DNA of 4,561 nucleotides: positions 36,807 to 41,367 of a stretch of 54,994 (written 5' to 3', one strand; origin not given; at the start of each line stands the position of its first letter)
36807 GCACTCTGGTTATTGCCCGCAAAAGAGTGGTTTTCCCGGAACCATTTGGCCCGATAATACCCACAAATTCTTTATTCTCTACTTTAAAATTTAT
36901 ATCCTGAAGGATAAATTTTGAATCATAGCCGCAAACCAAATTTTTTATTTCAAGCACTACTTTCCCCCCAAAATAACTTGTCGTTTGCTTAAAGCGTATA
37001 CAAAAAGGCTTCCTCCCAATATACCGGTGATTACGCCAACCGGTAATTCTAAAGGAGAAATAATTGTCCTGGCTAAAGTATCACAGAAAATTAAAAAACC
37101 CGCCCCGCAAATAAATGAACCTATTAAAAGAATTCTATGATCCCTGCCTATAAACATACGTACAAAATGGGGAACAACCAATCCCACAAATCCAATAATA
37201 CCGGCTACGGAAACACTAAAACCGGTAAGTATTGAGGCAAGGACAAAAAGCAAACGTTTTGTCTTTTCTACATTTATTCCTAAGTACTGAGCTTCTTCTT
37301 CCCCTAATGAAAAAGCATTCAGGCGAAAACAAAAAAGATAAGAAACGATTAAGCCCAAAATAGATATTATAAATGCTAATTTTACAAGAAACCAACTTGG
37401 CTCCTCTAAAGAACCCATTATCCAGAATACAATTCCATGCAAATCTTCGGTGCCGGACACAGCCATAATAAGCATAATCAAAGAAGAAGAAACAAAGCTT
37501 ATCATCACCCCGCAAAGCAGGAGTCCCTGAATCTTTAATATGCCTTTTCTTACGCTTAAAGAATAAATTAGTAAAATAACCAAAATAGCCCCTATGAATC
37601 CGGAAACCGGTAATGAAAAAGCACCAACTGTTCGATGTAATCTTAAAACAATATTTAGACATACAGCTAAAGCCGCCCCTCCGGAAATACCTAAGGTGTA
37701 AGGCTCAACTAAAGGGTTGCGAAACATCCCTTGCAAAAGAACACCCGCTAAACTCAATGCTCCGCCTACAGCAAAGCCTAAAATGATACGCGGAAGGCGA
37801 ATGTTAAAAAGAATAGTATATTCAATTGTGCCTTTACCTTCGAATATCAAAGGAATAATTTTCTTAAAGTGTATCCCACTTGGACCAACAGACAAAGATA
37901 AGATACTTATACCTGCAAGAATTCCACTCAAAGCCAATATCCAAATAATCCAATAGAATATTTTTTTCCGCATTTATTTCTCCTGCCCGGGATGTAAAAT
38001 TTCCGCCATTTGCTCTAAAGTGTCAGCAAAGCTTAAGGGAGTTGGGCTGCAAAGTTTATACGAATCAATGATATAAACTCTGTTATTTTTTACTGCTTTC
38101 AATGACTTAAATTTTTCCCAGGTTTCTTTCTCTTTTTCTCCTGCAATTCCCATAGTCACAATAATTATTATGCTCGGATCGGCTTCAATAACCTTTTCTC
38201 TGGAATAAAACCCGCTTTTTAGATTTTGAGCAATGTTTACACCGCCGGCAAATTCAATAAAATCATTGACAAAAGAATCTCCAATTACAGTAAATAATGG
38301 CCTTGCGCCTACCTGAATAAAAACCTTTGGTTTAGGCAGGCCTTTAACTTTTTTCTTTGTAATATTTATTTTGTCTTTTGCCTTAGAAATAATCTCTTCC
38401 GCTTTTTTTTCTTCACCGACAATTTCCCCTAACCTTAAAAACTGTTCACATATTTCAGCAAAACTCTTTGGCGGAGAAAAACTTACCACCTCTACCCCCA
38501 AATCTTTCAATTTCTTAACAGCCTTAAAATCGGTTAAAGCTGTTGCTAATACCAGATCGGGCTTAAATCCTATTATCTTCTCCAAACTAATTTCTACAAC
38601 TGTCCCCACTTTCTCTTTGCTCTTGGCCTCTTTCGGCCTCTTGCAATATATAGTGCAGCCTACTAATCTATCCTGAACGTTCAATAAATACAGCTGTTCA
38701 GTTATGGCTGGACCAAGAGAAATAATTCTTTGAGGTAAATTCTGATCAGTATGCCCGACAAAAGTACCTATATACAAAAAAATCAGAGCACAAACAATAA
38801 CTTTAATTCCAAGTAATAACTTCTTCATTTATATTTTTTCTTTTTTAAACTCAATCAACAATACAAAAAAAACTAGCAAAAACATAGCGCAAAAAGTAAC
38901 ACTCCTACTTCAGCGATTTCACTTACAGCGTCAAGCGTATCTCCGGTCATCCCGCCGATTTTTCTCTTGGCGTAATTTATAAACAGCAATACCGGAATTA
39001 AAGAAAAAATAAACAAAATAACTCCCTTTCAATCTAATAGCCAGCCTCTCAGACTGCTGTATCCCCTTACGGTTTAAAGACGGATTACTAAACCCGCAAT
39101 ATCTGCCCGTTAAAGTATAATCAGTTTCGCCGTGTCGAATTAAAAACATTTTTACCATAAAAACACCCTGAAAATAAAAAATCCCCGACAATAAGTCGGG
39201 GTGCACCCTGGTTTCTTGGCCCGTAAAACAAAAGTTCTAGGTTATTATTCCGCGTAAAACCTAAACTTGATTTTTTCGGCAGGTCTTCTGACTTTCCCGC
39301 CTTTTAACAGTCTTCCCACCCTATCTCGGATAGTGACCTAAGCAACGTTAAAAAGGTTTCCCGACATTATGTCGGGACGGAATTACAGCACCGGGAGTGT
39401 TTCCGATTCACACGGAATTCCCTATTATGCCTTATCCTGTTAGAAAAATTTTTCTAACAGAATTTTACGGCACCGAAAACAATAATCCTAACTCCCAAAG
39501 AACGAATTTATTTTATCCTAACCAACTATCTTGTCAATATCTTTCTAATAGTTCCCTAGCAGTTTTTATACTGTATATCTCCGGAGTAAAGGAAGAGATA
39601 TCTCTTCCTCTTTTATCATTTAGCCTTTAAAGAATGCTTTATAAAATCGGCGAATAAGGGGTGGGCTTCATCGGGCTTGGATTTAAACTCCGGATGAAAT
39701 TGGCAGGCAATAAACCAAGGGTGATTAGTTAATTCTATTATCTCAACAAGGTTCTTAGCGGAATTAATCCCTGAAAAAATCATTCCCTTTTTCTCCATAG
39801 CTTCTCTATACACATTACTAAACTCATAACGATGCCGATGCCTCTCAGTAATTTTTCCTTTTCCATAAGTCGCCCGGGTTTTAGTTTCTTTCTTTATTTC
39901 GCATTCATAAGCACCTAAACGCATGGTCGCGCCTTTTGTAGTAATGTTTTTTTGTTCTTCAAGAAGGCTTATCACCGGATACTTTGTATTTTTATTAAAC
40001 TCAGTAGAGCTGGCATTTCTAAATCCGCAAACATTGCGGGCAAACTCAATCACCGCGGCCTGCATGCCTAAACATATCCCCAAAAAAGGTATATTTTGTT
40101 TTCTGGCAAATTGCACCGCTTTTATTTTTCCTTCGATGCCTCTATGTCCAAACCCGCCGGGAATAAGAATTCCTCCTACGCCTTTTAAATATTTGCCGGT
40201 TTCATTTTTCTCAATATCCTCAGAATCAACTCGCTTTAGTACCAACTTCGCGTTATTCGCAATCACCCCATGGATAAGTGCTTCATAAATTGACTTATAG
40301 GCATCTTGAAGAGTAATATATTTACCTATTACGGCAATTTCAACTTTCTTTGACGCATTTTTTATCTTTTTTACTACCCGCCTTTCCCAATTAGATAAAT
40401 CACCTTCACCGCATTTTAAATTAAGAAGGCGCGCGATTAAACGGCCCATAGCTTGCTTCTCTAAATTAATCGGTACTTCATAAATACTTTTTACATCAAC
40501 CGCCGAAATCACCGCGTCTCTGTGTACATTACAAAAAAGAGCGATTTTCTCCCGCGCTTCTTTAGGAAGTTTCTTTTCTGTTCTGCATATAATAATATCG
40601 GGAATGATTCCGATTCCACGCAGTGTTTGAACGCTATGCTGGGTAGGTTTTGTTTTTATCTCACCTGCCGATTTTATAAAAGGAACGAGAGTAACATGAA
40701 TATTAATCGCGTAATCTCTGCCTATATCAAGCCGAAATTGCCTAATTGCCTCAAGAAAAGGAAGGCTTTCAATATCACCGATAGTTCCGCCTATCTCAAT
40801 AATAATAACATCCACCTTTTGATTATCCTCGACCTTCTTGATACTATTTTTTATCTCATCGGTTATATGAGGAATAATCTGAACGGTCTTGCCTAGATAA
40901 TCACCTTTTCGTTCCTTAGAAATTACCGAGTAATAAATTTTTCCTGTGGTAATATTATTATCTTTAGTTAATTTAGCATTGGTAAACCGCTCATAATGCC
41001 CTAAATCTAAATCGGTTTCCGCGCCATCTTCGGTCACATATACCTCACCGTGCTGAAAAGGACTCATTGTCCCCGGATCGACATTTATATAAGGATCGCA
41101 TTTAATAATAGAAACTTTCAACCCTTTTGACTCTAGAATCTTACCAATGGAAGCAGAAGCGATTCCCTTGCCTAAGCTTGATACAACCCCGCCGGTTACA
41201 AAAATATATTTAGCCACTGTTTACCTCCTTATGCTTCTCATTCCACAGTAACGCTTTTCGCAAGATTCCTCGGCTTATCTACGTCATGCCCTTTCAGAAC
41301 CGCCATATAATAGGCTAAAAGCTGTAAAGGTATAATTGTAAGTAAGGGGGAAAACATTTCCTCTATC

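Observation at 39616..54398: Ten-gene operon joining the glutamine amidotransferases of four pathways behind a GAF-ANTAR regulator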

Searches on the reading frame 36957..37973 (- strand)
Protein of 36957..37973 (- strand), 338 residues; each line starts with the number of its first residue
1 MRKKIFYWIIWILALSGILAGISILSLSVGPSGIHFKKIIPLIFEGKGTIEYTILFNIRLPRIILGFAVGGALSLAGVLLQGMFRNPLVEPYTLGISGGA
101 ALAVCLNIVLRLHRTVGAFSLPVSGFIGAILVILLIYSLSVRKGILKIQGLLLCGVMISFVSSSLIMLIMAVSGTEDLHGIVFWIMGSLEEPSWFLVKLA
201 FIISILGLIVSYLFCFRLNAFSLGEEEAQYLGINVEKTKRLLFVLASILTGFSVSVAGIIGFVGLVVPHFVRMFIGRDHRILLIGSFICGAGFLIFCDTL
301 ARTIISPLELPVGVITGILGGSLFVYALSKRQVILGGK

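Call 42: search_protein_families(library=pfam, proteins=[window:36957-37973:-], max_evalue=1e-8)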
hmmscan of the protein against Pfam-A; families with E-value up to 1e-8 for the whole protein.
window:36957-37973:- (338 aa): 1 family
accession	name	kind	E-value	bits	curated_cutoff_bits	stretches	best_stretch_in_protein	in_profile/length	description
PF01032.23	FecCD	-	3.1e-90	302.8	26.5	1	19-329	2-310/311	FecCD transport family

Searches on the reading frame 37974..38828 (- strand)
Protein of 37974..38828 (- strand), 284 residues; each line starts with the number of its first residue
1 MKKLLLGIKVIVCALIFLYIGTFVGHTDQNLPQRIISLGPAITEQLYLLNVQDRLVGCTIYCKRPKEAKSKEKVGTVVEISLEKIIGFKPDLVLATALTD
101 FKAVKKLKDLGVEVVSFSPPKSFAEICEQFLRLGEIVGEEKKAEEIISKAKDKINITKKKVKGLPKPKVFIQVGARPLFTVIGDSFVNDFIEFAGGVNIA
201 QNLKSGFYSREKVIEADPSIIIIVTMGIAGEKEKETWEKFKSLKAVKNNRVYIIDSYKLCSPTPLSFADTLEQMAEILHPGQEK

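Call 42: search_protein_families(library=pfam, proteins=[window:37974-38828:-], max_evalue=1e-8)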
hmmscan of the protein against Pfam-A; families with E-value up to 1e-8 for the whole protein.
window:37974-38828:- (284 aa): 1 family
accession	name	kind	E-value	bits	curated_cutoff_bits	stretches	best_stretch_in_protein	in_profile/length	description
PF01497.23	Peripla_BP_2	-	2.1e-33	116.1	27.5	1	35-256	1-233/235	Periplasmic binding protein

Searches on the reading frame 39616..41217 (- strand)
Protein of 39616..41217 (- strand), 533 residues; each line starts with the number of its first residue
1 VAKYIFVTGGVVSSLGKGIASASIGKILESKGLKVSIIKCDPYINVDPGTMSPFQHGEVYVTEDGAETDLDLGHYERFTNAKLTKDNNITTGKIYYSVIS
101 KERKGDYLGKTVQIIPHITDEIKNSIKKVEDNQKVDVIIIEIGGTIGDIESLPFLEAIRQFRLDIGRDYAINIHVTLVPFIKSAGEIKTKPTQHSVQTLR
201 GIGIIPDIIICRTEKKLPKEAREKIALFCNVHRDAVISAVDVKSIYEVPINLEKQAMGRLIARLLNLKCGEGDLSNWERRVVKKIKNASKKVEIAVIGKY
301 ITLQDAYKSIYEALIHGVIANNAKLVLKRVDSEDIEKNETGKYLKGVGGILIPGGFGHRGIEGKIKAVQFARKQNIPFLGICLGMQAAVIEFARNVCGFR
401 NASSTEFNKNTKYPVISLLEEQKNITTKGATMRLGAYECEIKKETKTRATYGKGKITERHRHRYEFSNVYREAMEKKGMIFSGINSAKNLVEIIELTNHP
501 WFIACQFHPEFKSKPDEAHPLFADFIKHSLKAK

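Call 3: search_protein_families(library=pfam, proteins=[window:39616-41217:-])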
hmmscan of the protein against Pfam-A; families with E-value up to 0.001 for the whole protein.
window:39616-41217:- (533 aa): 4 families
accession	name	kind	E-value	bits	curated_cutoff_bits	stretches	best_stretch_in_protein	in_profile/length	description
PF06418.20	CTP_synth_N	-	3.2e-130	433.6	26.1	1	3-267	1-265/265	CTP synthase N-terminus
PF00117.34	GATase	-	2.6e-42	145.1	22.8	1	303-527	2-189/190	Glutamine amidotransferase class-I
PF07722.19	Peptidase_C26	-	3e-05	24.3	20.5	1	368-510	98-219/219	Peptidase C26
PF01656.29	CbiA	-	0.00085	19.7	25.4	0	13-253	8-54/125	CobQ/CobB/MinD/ParA nucleotide binding domain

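Call 4: search_protein_families(library=ncbifam, proteins=[window:39616-41217:-])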
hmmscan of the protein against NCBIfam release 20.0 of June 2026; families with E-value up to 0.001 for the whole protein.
window:39616-41217:- (533 aa): 10 families
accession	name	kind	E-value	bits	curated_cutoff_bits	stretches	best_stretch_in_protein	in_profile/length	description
NF003792.0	PRK05380.1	equivalog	1.4e-254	845.7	308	1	1-532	2-529/534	CTP synthase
TIGR00337.1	PyrG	equivalog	6.4e-249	826.9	462.75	1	2-527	3-525/526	glutamine hydrolyzing CTP synthase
NF004836.1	PRK06186.1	equivalog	2.2e-41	141.5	260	1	292-527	1-225/228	CTP synthase C-terminal region-related (seleno)protein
TIGR01368.1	CPSaseIIsmall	equivalog_domain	4.1e-08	32.6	307.35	1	468-528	299-358/361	glutamine-hydrolyzing carbamoyl-phosphate synthase small subunit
NF001975.0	PRK00758.1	equivalog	1.4e-06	28.1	198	1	330-407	26-97/185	GMP synthase subunit A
NF009475.0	PRK12838.1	equivalog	2.1e-06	26.9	221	0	348-392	212-257/359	carbamoyl phosphate synthase small subunit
TIGR00888.1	guaA_Nterm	equivalog_domain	8.6e-06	25.3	172.15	1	333-397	26-92/188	glutamine-hydrolyzing GMP synthase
NF005849.0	PRK07765.1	equivalog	2.5e-05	23.7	308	1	304-394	6-95/219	aminodeoxychorismate/anthranilate synthase component II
TIGR01855.1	IMP_synth_hisH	equivalog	0.00012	21.9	105.4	0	322-388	13-84/198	imidazole glycerol phosphate synthase subunit HisH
TIGR00566.1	trpG_papA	subfamily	0.00051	19.9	121.05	0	302-396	3-95/192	glutamine amidotransferase of anthranilate synthase or aminodeoxychorismate synthase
